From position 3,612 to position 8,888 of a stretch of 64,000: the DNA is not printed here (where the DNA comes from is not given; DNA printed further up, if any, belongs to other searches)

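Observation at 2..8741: Five-gene, tightly coupled putative defence operon ending in a 1659-aa nuclease-motif + HerA/FtsK-ATPase protein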

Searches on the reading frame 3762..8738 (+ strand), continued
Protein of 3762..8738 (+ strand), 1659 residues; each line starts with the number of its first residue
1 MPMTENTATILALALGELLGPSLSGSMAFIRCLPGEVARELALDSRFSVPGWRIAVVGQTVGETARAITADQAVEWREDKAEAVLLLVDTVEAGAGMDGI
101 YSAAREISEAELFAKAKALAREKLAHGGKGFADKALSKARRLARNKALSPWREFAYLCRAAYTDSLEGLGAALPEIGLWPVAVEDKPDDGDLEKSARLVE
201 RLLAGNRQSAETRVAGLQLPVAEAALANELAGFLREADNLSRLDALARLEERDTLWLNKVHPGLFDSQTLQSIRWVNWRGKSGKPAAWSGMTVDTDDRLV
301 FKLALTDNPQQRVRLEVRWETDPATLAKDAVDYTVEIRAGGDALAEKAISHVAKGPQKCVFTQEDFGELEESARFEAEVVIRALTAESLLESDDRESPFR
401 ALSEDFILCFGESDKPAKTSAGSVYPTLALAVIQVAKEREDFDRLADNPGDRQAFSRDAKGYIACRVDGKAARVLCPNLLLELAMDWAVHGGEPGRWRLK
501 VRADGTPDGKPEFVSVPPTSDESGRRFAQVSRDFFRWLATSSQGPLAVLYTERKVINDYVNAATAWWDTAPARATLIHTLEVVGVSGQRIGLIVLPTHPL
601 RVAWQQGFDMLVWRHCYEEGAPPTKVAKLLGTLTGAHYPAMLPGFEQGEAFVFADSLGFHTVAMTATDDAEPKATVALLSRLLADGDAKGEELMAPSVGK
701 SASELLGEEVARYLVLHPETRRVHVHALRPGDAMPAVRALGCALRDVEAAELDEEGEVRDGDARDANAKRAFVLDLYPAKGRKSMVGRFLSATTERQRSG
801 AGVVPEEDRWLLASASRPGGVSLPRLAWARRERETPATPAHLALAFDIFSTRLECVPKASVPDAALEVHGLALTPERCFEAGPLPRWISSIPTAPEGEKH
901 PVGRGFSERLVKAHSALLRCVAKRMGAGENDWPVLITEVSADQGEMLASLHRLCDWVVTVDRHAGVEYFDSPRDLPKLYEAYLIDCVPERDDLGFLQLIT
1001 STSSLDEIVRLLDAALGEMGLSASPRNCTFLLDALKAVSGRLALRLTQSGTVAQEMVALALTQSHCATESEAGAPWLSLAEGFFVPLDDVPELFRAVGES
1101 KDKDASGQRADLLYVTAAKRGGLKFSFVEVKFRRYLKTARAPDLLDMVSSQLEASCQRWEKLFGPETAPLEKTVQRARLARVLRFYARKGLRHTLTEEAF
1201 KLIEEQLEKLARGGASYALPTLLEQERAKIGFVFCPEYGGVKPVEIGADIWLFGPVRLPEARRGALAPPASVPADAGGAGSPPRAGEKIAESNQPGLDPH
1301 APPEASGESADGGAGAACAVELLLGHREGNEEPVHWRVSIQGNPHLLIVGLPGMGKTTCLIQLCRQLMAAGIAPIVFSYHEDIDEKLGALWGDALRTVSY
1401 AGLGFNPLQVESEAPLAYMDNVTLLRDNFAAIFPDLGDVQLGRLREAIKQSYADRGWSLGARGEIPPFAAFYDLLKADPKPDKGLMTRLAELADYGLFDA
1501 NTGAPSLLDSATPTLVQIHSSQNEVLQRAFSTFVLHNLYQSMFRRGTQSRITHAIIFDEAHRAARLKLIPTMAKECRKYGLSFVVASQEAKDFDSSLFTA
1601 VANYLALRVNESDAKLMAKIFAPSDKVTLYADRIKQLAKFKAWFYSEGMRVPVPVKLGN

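Call 86: search_protein_families(library=padloc, proteins=[L052:6390-8207:+, L070:6267-8153:+, L070:3896-6013:+, L049:3421-4707:+, L052:8200-9996:+, L085:5786-7456:+, L086:8762-10084:+], max_evalue=0.01)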
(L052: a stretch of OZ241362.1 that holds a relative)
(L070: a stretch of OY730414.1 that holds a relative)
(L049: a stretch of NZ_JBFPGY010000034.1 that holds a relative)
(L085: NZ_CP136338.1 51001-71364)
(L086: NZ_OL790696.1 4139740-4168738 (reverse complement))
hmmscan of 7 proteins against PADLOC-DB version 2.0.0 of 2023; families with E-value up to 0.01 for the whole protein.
L052:6390-8207:+ (606 aa): 6 families
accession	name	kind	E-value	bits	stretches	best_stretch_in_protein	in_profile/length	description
PDLC02793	SspF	-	4.9e-13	46.3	1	62-318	36-273/600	SspF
PDLC02796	SspF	-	5.4e-12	43.5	1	61-331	32-270/525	SspF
PDLC02795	SspF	-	1.6e-09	35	1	59-324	36-268/560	SspF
PDLC02674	DndF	-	3.5e-06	24.1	1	55-242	31-198/530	DndF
PDLC02673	DndF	-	0.00019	18.3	1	62-98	32-68/548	DndF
PDLC02672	DndF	-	0.0028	14.4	0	64-259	38-232/558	DndF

L070:6267-8153:+ (629 aa): 11 families
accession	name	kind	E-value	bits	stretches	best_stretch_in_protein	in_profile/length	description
PDLC02796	SspF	-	9.9e-17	59.1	1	60-378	32-319/525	SspF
PDLC02793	SspF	-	4.1e-15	53.2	1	60-318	35-272/600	SspF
PDLC02795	SspF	-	2.2e-12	44.5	1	57-376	35-322/560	SspF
PDLC02674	DndF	-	1.3e-06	25.6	1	52-236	29-191/530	DndF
PDLC02673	DndF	-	0.00085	16.2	1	60-97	31-68/548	DndF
PDLC02794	SspF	-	0.0015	15.2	1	77-178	54-161/572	SspF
PDLC02497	BrxF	-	0.0018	16.1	1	67-103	9-45/158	BrxF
PDLC02672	DndF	-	0.0039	13.9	1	60-171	35-135/558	DndF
PDLC02372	Nhi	-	0.0053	13.5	1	53-104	175-224/470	-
PDLC05065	PDC-S68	-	0.0082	11.9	0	76-100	619-643/1221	-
PDLC00097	GajA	-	0.009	12.6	0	79-107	26-54/640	AAA ATPase domain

L070:3896-6013:+ (706 aa): 0 families

L049:3421-4707:+ (429 aa): 3 families
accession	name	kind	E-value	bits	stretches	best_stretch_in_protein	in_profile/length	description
PDLC02796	SspF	-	1.5e-08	32.1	1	8-164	130-266/525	SspF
PDLC02793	SspF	-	2.2e-07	27.7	1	4-156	131-274/600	SspF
PDLC02795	SspF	-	2.3e-05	21.2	1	8-164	136-271/560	SspF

L052:8200-9996:+ (599 aa): 4 families
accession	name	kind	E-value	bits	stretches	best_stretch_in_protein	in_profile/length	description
PDLC04139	mad7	-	3e-14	50.9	1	243-583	171-496/504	mads_7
PDLC02799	SspG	-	0.00079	16.6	1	529-583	431-490/498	SspG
PDLC02800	SspG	-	0.0012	16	1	496-583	387-468/476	SspG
PDLC02802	SspG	-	0.003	14.4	1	527-585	450-513/519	SspG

L085:5786-7456:+ (557 aa): 2 families
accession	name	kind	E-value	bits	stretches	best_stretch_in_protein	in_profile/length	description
PDLC04139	mad7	-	8.3e-266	880.8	1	13-544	1-504/504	mads_7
PDLC02799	SspG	-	1.8e-08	31.8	1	441-538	406-494/498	SspG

L086:8762-10084:+ (441 aa): 5 families
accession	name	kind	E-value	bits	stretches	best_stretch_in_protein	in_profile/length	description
PDLC02678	DndG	-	1.8e-196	651.6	1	11-441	3-428/428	DndG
PDLC04139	mad7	-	4.5e-140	466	1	16-439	1-504/504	mads_7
PDLC02675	DndG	-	7.5e-117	388.9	1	13-441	2-417/417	DndG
PDLC02677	DndG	-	7.2e-49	165.4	1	24-438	3-422/422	DndG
PDLC02676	DndG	-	5.6e-37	126.4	1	124-438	124-434/434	DndG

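Call 92: search_protein_families(library=padloc, alignment_id=A5, max_evalue=1e-10)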
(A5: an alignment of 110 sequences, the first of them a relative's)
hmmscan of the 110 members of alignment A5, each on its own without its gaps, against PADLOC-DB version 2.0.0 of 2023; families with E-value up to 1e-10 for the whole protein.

A. member 1, L062:3243-3827:- (194 aa): 0 families

B. families by the number of members that match (of 110 scanned): 138 families (the first 25 are shown)
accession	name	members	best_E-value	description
PDLC02840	DpdE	4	6.1e-21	DpdE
PDLC02623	DrmD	3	5.1e-44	DrmD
PDLC02500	BrxHI|BrxHII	3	1.4e-42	BrxHI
PDLC02619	DrmD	3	1.4e-39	DrmD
PDLC02621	DrmD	3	6.4e-37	DrmD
PDLC02572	DrmA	3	3.8e-27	DrmA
PDLC02504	BrxHI|BrxHII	3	6.4e-26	BrxHII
PDLC02843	DpdE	3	6.9e-26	DpdE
PDLC02632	DrmD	3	1.5e-24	DrmD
PDLC01075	C3a139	2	1.3e-45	HKD+Snf2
PDLC04556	PDC-M27C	2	1.4e-38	-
PDLC00659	HmaA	2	2.3e-31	SNF2 helicase / DEAD-box helicase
PDLC02193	PLD_Helicase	2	5.1e-26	-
PDLC02620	DrmD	2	1.5e-25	DrmD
PDLC02633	DrmD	2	1.6e-20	DrmD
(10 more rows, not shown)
